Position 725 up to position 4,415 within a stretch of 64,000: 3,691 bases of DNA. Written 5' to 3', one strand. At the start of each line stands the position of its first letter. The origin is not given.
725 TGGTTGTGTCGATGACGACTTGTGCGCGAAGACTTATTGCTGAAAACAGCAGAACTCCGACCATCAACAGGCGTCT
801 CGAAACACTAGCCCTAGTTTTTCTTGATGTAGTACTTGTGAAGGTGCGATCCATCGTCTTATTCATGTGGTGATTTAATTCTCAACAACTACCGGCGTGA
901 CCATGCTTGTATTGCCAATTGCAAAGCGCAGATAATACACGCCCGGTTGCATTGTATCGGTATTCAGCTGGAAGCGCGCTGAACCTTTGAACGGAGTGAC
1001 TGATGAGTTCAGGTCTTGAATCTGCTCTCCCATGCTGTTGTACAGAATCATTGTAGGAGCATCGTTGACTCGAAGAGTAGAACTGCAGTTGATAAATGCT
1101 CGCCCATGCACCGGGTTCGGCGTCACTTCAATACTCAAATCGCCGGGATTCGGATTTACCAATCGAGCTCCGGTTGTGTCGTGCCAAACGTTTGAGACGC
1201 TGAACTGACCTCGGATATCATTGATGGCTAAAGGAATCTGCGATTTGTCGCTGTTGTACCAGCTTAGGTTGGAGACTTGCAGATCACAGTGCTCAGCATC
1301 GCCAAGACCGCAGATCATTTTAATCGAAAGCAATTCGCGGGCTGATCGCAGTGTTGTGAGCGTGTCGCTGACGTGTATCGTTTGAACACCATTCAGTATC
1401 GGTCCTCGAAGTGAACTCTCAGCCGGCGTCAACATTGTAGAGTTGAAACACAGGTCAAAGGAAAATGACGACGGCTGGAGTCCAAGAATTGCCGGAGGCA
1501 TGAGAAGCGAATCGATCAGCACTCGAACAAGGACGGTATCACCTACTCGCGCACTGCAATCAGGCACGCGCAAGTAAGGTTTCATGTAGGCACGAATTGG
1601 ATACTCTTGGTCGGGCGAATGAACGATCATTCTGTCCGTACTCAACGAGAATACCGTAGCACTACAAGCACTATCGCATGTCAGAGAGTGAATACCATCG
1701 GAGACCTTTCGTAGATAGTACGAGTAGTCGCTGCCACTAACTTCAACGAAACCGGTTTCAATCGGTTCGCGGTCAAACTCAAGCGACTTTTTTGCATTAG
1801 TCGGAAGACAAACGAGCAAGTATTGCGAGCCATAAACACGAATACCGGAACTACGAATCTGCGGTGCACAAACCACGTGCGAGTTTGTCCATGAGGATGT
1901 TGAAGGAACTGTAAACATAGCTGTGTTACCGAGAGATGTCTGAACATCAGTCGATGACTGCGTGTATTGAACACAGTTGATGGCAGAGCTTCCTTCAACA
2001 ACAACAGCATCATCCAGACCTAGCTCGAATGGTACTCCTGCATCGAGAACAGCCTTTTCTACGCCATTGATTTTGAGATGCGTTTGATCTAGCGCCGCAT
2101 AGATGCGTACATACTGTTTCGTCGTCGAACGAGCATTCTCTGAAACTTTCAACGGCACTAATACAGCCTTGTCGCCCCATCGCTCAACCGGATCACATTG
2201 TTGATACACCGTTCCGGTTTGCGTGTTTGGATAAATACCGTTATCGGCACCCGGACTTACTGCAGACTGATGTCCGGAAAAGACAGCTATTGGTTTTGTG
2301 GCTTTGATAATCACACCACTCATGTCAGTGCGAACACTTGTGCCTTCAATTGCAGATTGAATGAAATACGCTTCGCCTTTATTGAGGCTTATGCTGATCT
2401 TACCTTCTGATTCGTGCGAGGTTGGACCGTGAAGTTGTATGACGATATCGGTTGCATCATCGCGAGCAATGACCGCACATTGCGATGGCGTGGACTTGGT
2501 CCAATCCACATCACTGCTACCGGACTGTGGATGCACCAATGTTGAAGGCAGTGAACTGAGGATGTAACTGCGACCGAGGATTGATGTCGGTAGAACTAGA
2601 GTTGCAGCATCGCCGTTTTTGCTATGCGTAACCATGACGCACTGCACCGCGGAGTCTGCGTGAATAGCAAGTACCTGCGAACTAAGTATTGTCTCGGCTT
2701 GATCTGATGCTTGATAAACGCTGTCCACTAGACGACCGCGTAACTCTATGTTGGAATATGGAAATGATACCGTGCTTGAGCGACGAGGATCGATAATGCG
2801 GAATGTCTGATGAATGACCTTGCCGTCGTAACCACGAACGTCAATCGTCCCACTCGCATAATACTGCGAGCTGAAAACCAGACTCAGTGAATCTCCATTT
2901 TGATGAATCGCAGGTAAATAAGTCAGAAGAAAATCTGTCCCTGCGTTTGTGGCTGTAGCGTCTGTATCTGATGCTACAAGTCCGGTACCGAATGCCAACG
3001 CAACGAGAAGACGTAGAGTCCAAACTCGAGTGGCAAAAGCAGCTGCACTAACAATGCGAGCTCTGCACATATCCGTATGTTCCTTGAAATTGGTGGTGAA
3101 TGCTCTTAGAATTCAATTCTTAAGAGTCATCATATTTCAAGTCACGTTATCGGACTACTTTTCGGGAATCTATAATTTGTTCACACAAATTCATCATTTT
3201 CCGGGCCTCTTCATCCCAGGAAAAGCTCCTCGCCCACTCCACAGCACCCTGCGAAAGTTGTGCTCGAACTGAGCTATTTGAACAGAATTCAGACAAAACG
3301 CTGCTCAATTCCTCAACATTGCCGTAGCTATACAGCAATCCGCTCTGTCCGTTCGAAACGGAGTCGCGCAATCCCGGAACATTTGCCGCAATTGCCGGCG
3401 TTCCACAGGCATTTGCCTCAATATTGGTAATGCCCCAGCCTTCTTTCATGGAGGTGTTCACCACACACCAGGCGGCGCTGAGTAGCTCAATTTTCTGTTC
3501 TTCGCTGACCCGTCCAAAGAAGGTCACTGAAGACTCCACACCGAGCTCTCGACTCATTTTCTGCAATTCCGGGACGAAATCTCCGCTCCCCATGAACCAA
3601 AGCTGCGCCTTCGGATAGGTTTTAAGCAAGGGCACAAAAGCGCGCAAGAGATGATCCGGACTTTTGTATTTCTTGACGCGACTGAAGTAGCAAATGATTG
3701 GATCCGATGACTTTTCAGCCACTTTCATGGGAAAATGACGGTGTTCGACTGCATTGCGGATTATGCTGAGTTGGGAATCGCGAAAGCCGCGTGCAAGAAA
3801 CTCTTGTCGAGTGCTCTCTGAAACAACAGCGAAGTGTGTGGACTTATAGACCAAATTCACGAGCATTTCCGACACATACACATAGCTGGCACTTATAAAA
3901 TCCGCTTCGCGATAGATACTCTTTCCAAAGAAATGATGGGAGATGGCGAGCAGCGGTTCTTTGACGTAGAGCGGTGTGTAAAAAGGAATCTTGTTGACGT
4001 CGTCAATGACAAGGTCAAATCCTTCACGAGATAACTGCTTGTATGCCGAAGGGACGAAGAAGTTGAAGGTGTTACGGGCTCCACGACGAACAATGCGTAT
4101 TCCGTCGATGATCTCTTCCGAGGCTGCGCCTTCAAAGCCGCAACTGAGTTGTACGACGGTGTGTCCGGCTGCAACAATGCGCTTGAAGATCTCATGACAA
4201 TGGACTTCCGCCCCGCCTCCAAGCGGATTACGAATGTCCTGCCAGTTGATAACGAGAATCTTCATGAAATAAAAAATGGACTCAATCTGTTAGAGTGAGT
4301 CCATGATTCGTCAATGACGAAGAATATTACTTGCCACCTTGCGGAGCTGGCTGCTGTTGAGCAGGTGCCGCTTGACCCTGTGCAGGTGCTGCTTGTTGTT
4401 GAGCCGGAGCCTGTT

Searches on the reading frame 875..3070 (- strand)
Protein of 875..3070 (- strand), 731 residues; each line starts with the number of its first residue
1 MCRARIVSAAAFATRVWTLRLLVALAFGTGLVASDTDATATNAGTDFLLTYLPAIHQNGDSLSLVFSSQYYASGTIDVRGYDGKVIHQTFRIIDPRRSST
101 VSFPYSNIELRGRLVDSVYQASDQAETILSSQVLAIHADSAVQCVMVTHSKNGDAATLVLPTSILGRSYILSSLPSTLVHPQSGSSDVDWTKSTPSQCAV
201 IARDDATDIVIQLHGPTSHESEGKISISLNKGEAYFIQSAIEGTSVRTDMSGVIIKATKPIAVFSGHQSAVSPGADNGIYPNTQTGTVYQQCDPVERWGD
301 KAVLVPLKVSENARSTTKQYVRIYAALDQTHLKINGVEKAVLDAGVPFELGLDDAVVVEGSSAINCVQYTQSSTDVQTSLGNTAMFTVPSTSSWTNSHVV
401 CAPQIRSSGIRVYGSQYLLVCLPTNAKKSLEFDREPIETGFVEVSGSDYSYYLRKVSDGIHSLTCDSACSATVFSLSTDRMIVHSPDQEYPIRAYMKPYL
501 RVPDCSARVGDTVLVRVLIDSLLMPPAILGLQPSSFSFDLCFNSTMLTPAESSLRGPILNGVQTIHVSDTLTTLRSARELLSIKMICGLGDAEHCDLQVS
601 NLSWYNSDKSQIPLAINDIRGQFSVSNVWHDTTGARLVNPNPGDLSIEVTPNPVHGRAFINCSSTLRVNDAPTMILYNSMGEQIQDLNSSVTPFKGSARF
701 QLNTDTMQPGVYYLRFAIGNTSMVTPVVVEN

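Call 52: search_protein_families(library=pfam, proteins=[window:875-3070:-], max_evalue=0.00001)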
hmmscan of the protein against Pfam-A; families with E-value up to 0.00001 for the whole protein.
window:875-3070:- (731 aa): 2 families
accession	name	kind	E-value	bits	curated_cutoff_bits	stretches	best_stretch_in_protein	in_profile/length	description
PF17517.7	IgGFc_binding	-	1.9e-44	152.6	25.6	1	155-474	1-296/297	IgGFc binding protein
PF18962.6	Por_Secre_tail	-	6.2e-06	26.9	27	0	651-727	3-73/75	Secretion system C-terminal sorting domain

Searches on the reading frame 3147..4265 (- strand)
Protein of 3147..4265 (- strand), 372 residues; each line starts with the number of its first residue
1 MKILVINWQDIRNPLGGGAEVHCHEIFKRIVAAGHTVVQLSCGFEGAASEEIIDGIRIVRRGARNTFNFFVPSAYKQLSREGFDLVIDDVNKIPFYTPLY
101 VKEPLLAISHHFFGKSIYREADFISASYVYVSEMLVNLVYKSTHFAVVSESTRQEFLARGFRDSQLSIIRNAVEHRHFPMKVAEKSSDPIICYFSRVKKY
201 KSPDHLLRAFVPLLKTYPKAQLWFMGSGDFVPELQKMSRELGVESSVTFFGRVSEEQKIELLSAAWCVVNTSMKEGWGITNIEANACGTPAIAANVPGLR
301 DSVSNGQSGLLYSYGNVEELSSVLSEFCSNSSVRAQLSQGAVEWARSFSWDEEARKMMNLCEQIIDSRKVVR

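Call 52: search_protein_families(library=pfam, proteins=[window:3147-4265:-], max_evalue=0.00001)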
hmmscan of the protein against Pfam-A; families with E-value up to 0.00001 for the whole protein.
window:3147-4265:- (372 aa): 3 families
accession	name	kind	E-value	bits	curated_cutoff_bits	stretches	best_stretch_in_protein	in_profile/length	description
PF00534.26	Glycos_transf_1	-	9.6e-36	123.3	26.4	1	181-341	8-169/172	Glycosyl transferases group 1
PF13692.12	Glyco_trans_1_4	-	3.2e-26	92.7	27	1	189-327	2-139/142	Glycosyl transferases group 1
PF13439.12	Glyco_transf_4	-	4.1e-12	46.9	28.5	1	17-175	2-168/170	Glycosyltransferase Family 4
